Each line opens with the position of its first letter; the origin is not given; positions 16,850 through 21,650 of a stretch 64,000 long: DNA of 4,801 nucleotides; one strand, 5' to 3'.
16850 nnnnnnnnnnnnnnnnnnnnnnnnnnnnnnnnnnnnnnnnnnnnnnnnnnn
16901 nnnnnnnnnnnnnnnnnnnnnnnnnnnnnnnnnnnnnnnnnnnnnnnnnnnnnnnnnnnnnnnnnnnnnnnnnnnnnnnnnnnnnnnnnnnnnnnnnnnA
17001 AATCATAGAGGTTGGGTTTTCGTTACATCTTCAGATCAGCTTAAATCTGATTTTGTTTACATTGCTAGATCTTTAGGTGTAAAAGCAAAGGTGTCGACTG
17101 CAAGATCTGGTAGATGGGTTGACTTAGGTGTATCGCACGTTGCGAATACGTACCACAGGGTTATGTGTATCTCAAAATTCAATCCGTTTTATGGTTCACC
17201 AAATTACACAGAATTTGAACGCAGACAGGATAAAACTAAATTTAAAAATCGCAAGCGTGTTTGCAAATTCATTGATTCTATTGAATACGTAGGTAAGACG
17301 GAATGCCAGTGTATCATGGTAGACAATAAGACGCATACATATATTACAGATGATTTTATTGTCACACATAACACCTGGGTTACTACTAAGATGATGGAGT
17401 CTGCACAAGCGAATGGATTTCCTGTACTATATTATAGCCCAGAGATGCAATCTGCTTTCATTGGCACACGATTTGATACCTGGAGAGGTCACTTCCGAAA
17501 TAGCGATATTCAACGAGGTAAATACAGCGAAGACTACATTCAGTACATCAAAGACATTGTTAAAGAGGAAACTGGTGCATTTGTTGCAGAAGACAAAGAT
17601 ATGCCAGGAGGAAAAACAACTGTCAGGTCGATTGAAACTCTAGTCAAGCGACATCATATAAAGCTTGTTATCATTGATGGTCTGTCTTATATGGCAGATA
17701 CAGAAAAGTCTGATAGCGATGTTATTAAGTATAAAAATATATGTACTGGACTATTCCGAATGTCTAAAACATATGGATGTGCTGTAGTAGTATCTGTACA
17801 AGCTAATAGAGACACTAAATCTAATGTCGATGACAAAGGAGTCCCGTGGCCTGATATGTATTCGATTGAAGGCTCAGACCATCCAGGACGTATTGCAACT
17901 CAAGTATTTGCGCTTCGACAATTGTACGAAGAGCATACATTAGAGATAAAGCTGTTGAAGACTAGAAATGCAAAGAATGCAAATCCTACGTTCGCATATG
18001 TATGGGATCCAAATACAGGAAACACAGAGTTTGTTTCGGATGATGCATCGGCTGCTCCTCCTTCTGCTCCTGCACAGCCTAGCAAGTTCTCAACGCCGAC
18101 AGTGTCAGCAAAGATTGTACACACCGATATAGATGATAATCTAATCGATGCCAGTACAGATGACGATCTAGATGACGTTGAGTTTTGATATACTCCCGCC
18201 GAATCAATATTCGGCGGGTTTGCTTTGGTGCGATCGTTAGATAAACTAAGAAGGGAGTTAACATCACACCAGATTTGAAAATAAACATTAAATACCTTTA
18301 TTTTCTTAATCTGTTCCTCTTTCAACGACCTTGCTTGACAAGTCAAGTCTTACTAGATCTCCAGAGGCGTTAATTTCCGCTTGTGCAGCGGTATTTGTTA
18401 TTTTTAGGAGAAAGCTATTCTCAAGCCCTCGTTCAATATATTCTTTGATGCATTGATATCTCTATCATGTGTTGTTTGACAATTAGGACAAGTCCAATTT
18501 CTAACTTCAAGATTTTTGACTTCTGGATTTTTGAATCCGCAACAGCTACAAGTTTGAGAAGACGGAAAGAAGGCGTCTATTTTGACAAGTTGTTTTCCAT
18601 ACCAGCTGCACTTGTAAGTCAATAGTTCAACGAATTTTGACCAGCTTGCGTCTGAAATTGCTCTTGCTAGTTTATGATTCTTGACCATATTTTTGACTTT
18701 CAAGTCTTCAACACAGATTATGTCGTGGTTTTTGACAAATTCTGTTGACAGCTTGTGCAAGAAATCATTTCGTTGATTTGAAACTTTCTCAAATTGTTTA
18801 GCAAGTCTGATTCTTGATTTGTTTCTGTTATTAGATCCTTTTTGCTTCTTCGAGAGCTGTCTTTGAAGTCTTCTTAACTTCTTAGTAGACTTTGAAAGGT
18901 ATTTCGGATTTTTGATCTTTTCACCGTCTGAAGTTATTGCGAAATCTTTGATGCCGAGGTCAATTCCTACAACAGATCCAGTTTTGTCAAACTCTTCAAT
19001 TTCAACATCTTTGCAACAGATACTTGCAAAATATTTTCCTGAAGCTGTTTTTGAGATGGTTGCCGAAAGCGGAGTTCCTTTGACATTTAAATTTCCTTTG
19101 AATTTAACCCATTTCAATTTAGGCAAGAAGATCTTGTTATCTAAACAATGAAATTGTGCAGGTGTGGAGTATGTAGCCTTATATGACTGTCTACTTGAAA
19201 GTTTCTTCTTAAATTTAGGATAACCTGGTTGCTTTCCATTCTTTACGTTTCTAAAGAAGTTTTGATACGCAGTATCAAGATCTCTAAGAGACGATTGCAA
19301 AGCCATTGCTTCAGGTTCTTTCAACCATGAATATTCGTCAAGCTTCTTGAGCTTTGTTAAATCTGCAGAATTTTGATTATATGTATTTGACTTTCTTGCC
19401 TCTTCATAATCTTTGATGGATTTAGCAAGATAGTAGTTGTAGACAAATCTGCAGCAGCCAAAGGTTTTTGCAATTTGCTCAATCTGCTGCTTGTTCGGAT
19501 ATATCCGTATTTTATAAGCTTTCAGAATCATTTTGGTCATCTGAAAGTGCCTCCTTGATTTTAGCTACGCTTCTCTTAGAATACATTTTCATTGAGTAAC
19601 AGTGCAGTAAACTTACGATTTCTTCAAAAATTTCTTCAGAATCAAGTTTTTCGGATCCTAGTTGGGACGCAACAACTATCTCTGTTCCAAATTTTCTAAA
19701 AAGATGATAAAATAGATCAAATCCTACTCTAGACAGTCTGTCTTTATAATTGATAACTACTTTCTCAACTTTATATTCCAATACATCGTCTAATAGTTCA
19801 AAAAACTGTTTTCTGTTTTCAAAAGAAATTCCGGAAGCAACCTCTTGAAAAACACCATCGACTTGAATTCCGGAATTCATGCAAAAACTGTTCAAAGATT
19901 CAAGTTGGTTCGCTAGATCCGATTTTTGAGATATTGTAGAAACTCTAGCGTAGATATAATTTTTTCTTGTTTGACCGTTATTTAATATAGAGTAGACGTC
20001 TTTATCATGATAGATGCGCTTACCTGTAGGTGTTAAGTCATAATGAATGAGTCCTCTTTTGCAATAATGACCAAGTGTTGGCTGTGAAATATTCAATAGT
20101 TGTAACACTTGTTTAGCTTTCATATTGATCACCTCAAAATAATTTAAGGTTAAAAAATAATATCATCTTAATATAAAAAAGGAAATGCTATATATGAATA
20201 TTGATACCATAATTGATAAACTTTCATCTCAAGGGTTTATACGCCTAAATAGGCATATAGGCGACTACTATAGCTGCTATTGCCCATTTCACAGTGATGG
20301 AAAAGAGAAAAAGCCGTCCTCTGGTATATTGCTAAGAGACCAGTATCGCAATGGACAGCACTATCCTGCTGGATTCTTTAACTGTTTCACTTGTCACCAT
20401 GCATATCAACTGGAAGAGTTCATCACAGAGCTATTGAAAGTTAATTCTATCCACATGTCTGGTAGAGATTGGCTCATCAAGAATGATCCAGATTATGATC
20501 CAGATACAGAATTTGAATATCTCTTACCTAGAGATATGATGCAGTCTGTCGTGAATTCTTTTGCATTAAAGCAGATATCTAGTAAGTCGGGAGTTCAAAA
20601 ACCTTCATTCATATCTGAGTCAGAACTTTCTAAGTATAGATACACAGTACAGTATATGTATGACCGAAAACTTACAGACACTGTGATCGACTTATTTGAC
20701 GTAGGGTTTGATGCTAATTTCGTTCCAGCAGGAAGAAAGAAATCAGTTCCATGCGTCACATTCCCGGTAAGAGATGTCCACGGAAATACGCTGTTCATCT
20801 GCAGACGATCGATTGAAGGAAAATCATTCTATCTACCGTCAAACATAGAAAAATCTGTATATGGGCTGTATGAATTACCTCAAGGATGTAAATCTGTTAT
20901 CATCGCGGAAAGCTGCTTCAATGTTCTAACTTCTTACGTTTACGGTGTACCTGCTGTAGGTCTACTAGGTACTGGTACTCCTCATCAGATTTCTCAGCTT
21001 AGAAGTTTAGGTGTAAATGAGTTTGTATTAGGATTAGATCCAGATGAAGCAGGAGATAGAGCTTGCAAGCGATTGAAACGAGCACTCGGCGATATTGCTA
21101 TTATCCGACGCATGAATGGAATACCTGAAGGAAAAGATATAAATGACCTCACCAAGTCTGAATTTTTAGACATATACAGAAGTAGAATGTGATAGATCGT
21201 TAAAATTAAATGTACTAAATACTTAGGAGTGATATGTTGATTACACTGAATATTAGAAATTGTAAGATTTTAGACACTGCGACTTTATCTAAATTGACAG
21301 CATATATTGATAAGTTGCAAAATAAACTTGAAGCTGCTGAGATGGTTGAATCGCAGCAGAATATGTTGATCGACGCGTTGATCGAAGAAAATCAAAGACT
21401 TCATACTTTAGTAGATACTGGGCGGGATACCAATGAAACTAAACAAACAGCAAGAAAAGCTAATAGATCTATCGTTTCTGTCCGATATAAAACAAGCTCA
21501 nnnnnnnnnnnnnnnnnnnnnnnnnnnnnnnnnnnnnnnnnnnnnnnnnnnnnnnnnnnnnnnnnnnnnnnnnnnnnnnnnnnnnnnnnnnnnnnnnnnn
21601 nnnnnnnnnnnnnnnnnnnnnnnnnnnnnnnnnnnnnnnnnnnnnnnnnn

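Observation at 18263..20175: IS607-family element (TnpA serine recombinase + TnpB) inside a lytic-phage replication module, with a second copy at the window edge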

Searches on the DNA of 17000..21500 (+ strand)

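Call 7: search_dna_similar(query=window:17000-21500:+, collection=phages, mode=near, max_rows=40)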
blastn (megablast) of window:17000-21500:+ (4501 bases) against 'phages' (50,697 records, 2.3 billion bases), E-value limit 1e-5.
No match.

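Call 42: search_rna_families(source=window, start=18100, end=20300, threshold=evalue, max_evalue=10)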
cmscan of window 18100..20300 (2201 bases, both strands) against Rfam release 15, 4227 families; matches with E-value up to 10: 3.
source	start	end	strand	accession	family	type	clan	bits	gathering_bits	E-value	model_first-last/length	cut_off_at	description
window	19243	19334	+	RF01526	ceN106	Gene; snRNA; snoRNA; CD-box;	-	16.9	60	4.4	1-77/77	no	C. elegans snoRNA ceN106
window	18840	18954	-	RF02034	IMES-1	Gene;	-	15.3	81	3.3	1-191/191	no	IMES-1 RNA motif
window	18637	18752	+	RF02706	TeloSII_ncR30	Gene; sRNA;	-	14.2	86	2.9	1-226/226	no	TeloSII non coding RNA 30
